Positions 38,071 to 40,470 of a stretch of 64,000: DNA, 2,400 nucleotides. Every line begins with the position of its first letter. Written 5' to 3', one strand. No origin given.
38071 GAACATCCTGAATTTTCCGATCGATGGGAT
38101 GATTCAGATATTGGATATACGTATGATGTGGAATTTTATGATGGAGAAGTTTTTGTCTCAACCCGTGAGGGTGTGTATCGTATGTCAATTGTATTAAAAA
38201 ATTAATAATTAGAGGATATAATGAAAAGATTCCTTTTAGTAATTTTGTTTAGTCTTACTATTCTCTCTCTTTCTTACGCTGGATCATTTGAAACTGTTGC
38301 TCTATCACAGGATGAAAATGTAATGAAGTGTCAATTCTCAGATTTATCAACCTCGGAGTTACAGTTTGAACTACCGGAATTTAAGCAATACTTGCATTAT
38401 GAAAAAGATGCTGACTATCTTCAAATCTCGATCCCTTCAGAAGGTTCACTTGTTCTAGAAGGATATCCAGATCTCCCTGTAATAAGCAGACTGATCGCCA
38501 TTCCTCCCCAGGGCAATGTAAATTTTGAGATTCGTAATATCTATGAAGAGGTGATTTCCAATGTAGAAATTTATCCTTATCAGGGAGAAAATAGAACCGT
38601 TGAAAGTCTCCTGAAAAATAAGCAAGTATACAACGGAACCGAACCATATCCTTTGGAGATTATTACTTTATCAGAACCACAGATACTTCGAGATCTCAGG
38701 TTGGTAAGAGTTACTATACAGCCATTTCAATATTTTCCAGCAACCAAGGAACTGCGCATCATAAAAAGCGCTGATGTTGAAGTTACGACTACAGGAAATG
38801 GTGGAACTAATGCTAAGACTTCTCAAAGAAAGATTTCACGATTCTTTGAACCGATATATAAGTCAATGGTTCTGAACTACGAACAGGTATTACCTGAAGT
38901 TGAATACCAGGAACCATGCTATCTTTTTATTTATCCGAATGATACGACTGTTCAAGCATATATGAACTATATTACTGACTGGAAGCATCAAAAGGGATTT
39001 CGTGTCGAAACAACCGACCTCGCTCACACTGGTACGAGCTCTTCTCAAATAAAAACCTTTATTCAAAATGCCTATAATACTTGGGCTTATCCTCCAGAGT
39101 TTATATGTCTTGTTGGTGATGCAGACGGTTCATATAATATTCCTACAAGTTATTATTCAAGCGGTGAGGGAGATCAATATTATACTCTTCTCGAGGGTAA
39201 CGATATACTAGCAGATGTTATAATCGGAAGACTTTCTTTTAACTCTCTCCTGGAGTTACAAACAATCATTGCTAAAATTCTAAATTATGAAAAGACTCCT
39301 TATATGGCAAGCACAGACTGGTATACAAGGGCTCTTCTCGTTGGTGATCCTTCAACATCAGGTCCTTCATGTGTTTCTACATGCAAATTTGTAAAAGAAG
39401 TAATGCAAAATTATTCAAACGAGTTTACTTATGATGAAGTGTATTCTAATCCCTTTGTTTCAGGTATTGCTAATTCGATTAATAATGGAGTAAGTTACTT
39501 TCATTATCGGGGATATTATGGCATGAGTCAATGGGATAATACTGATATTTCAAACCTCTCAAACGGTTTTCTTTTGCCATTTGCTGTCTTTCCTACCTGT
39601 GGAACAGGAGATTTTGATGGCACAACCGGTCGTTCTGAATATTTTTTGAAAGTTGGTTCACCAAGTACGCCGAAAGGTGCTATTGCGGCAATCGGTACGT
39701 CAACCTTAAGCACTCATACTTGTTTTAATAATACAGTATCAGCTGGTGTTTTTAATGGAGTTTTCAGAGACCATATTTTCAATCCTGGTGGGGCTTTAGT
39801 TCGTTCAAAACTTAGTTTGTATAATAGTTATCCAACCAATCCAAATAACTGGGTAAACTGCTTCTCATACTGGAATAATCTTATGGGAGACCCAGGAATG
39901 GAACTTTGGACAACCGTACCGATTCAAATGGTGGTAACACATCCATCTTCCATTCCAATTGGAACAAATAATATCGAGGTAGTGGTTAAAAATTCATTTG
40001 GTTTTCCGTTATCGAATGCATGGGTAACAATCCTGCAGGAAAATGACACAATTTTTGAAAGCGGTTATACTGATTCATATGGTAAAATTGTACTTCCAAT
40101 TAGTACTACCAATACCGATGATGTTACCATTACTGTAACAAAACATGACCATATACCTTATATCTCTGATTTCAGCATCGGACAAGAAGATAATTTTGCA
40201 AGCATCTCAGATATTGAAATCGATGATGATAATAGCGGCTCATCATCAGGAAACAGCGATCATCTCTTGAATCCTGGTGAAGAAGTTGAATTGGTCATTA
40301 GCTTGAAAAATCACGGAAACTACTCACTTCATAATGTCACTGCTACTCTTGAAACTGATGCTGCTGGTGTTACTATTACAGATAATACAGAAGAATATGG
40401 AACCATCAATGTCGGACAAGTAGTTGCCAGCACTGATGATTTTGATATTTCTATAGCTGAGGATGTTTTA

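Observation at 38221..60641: ~25-kb type IX secretion cargo island: three gingipain-like C25 peptidases, two M14 carboxypeptidases and a repeat protein, all with Por-type C-terminal domains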

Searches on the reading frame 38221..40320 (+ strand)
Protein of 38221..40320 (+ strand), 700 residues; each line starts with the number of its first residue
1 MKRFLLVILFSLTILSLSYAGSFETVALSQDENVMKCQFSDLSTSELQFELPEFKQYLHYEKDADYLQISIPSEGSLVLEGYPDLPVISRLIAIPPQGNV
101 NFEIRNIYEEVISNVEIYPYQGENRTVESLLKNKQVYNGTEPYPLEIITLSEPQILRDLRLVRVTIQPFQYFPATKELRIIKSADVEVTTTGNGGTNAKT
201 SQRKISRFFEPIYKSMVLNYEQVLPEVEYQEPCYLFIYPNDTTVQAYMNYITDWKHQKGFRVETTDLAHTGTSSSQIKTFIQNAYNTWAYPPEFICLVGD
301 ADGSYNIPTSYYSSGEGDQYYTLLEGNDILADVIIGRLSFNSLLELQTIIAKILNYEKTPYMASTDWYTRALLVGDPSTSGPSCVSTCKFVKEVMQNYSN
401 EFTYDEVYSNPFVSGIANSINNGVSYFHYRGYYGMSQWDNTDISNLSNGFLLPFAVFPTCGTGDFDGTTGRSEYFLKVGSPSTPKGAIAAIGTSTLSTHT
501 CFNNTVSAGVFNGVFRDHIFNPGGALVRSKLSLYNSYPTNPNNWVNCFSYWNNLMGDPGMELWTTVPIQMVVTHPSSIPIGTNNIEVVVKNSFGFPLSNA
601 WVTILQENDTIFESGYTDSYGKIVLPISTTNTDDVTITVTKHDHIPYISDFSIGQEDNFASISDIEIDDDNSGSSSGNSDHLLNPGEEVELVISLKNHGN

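Call 15: search_solved_structures(query=window:38221-40320:+, max_evalue=0.001, show_alignments=2)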
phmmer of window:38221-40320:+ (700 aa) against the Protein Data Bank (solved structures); distinct sequences matched with E-value up to 0.001: 4.
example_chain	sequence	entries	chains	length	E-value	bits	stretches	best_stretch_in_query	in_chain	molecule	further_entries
1cvr_A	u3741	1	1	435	3.8e-24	88.3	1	251-653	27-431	GINGIPAIN R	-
4ief_B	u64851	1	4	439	1.5e-23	86.3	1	250-653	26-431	Gingipain R2 Mature Domain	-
4ief_A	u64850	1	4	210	1e-15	60.4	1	40-222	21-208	Gingipain R2 Pro-Domain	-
5mun_A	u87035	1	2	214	1.7e-05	26.7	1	49-215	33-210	Lys-gingipain W83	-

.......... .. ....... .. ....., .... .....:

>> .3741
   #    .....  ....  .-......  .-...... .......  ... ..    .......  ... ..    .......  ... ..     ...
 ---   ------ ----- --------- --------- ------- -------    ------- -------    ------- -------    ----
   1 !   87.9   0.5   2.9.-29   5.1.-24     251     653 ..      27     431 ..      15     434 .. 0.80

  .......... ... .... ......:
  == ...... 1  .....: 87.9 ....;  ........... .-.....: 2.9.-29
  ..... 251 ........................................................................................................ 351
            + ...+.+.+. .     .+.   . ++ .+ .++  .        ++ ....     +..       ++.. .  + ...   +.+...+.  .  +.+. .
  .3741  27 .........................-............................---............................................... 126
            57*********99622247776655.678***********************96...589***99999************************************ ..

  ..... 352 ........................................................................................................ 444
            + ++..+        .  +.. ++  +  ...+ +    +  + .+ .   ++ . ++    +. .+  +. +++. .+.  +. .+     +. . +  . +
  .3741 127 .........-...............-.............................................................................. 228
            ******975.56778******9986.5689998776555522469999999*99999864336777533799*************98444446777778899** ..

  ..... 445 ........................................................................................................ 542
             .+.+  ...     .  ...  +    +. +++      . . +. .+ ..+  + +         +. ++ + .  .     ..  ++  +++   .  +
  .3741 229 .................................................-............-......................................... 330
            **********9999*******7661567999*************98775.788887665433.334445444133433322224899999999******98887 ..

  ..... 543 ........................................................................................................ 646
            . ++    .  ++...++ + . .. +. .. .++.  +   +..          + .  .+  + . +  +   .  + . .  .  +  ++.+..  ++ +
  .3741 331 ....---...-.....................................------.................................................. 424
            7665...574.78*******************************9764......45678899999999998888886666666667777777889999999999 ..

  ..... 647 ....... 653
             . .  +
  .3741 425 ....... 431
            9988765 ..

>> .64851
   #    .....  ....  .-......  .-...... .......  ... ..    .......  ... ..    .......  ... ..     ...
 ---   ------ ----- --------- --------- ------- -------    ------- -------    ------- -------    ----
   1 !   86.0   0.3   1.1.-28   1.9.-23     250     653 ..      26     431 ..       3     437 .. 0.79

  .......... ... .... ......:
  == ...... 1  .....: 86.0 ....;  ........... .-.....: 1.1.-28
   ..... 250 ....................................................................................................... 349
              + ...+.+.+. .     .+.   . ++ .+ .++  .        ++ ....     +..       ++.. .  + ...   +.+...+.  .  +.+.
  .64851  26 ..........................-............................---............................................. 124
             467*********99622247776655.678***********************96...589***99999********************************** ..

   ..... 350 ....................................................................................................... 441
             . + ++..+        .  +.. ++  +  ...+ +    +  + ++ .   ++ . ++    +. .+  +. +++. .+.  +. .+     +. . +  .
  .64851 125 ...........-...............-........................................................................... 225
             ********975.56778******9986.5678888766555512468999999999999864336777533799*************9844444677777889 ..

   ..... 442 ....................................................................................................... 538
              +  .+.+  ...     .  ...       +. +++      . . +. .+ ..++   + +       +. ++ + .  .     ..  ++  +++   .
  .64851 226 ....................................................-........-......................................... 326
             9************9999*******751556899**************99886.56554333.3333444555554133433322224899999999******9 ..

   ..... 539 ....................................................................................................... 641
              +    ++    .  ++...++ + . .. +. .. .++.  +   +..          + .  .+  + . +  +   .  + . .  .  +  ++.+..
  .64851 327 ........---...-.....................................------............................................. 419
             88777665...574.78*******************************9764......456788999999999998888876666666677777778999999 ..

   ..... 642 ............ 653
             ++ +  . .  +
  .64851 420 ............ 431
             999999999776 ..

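Call 40: find_homologous_proteins(query=window:38221-40320:+, max_evalue=1e-10)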
Query window:38221-40320:+ (700 aa): 147 proteins with E <= 1e-10 among 8000 candidates; the best 120 are listed.
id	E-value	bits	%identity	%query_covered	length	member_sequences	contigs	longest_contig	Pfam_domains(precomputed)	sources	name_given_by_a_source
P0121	6.1e-249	846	54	100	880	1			PF08126.17,PF01364.25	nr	nr:hypothetical protein [Candidatus Cloacimonadota bacterium]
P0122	1.8e-233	795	55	94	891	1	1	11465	PF08126.17,PF01364.25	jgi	jgi:hypothetical protein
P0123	8.7e-224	763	52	95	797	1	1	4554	PF08126.17,PF01364.25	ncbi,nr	ncbi:MAG: hypothetical protein HQ534_12735, partial [Armatimonadetes bacterium]|nr:hypothetical prot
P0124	1.0e-223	763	49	100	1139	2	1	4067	PF08126.17,PF01364.25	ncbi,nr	ncbi:MAG TPA: hypothetical protein ENL20_10240, partial [Candidatus Cloacimonetes bacterium]|nr:hypo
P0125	6.3e-223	760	51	94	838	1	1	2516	PF08126.17,PF01364.25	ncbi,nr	ncbi:MAG: hypothetical protein KAT74_02155, partial [Candidatus Cloacimonetes bacterium]|nr:hypothet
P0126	1.7e-222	759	50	100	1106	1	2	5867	PF08126.17,PF01364.25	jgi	-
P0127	7.0e-217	740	49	99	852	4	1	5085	PF08126.17,PF01364.25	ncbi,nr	ncbi:MAG: hypothetical protein H8E57_01970, partial [Candidatus Cloacimonetes bacterium]|nr:hypothet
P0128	1.3e-216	739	50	100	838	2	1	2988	PF08126.17,PF02369.23,PF01364.25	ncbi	ncbi:MAG: hypothetical protein DRZ79_05595, partial [Candidatus Cloacimonadota bacterium]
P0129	2.9e-214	732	58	80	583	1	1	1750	PF08126.17,PF01364.25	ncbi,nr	ncbi:MAG: hypothetical protein KAW88_08420, partial [Candidatus Cloacimonetes bacterium]|nr:hypothet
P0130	7.0e-214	730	50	97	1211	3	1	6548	PF08126.17,PF01364.25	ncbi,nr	ncbi:MAG: hypothetical protein KAU01_12175, partial [Candidatus Cloacimonetes bacterium]|nr:hypothet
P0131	1.8e-212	726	61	73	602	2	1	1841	PF01364.25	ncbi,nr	ncbi:MAG: hypothetical protein KAW87_02975, partial [Candidatus Cloacimonetes bacterium]|nr:hypothet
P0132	1.2e-211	723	49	94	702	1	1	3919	PF08126.17,PF01364.25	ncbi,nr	ncbi:MAG: C25 family cysteine peptidase, partial [Candidatus Cloacimonetes bacterium]|nr:C25 family 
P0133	6.2e-210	717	47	100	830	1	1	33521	PF08126.17,PF01364.25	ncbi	ncbi:C25 family cysteine peptidase [Candidatus Cloacimonadota bacterium]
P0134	3.8e-205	701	54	81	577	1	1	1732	PF08126.17,PF01364.25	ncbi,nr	ncbi:MAG: hypothetical protein KAW88_08220, partial [Candidatus Cloacimonetes bacterium]|nr:hypothet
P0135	4.0e-203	695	48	94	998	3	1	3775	PF08126.17,PF13620.13,PF01364.25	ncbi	ncbi:MAG: hypothetical protein DRH89_07405, partial [Candidatus Cloacimonadota bacterium]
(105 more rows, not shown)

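Call 81: predict_structure(alignment_id=A2)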
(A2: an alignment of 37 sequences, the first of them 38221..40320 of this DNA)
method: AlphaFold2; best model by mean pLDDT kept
length: 700 residues; sequences in the alignment: 37
mean_pLDDT: 90.7   pTM: 0.88
mean pLDDT of the five models: 90.7, 90.4, 90.3, 89.9, 89.4
residues with pLDDT >= 90: 511; 70-90: 155; 50-70: 19; < 50: 15
segments of 3 or more residues with pLDDT < 50: 17-31
pLDDT, mean of each block of 10 residues (from residue 1): 69 53 29 77 92 89 87 85 94 95 96 94 68 93 95 95 96 97 96 91 90 93 79 97 97 97 97 97 96 97 92 93 95 97 97 96 96 92 91 91 95 96 97 86 97 95 85 95 97 89 94 96 98 94 93 97 96 95 94 96 93 95 92 95 97 86 85 86 84 83
secondary structure, 60 per line:
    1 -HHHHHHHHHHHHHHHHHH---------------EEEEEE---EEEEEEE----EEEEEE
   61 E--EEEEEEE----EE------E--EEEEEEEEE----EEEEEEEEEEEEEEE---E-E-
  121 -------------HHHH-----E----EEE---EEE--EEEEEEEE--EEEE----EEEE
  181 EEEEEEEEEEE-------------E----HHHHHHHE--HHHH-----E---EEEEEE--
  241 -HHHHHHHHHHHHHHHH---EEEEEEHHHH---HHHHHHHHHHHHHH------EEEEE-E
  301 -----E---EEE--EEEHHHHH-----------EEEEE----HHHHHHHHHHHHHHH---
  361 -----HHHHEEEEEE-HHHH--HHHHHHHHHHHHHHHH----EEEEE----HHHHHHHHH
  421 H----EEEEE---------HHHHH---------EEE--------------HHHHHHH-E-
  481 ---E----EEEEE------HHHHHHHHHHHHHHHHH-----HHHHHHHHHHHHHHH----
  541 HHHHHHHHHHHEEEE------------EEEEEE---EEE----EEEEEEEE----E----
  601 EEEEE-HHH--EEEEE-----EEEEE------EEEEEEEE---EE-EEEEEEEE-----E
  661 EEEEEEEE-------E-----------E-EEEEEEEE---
elements in order (helices of 4 or more, strands of 3 or more residues): H2-19 E35-40 E44-50 E55-61 E64-70 E86-94 E99-113 H134-137 E148-150 E154-156 E159-166 E169-172 E177-191 H210-216 H220-223 E233-238 H242-257 E261-266 H267-270 H274-287 E294-298 E310-312 E315-317 H318-322 E334-338 H343-357 H366-369 E370-375 H377-380 H383-398 E403-407 H412-421 E426-430 H440-444 E454-456 H471-477 E489-493 H500-516 H522-536 H541-551 E552-555 E568-573 E577-579 E584-591 E601-605 E612-616 E622-626 E633-640 E647-654 E660-668 E690-697

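Call 83: fold_search(model_id=the predicted structure, library=pdb)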
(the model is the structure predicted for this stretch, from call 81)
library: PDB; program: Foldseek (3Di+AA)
matches with E <= 10: 1442; with E <= 0.001: 49
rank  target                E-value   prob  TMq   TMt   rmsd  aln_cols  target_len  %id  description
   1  1cvr                  4.5e-32  1.00  0.53  0.85   2.9       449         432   21  Crystal structure of the Arg specific cysteine proteinase gingipain R (RGPB) (released 2000-03-01)
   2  4ief_D                7.1e-30  1.00  0.54  0.88   2.8       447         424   21  Complex of Porphyromonas gingivalis RgpB pro- and mature domains (released 2013-04-10)
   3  4ief_B                5.3e-29  1.00  0.54  0.88   2.7       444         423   22  Complex of Porphyromonas gingivalis RgpB pro- and mature domains (released 2013-04-10)
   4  4rbm                  4.9e-27  1.00  0.51  0.76   3.3       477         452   20  Porphyromonas gingivalis gingipain K (Kgp) catalytic and immunoglobulin superfamily-like domains (released 2014-10-08)
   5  6i9a_A                7.8e-27  1.00  0.51  0.77   3.3       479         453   21  Porphyromonas gingivalis gingipain K (Kgp) in complex with inhibitor KYT-36 (released 2019-03-13)
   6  4ief_C                7.1e-19  1.00  0.25  0.85   3.0       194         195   29  Complex of Porphyromonas gingivalis RgpB pro- and mature domains (released 2013-04-10)
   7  4ief_E                3.3e-18  1.00  0.25  0.85   3.0       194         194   29  Complex of Porphyromonas gingivalis RgpB pro- and mature domains (released 2013-04-10)
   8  4ief_A                3.5e-18  1.00  0.25  0.86   3.1       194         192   29  Complex of Porphyromonas gingivalis RgpB pro- and mature domains (released 2013-04-10)
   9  4ief_G                5.6e-18  1.00  0.25  0.86   3.1       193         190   29  Complex of Porphyromonas gingivalis RgpB pro- and mature domains (released 2013-04-10)
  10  5mun_A                2.4e-12  1.00  0.20  0.70   4.5       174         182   20  Structural insight into zymogenic latency of gingipain K from Porphyromonas gingivalis. (released 2017-02-22)
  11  5mun_B                3.6e-12  1.00  0.21  0.72   4.1       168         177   20  Structural insight into zymogenic latency of gingipain K from Porphyromonas gingivalis. (released 2017-02-22)
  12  6za2_B                3.4e-09  1.00  0.27  0.19  27.5       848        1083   10  Crystal structure of dimeric latent PorU from Porphyromonas gingivalis (released 2021-09-29)
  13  6za2_A                9.5e-09  1.00  0.27  0.19  27.2       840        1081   10  Crystal structure of dimeric latent PorU from Porphyromonas gingivalis (released 2021-09-29)
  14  4zob_B                7.9e-07  1.00  0.16  0.15  16.8       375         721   11  Crystal Structure of beta-glucosidase from Listeria innocua in complex with gluconolactone (released 2016-05-18)
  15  4zod_A                2.3e-06  1.00  0.16  0.15  16.2       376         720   10  Crystal Structure of beta-glucosidase from Listeria innocua in complex with glucose (released 2016-05-18)
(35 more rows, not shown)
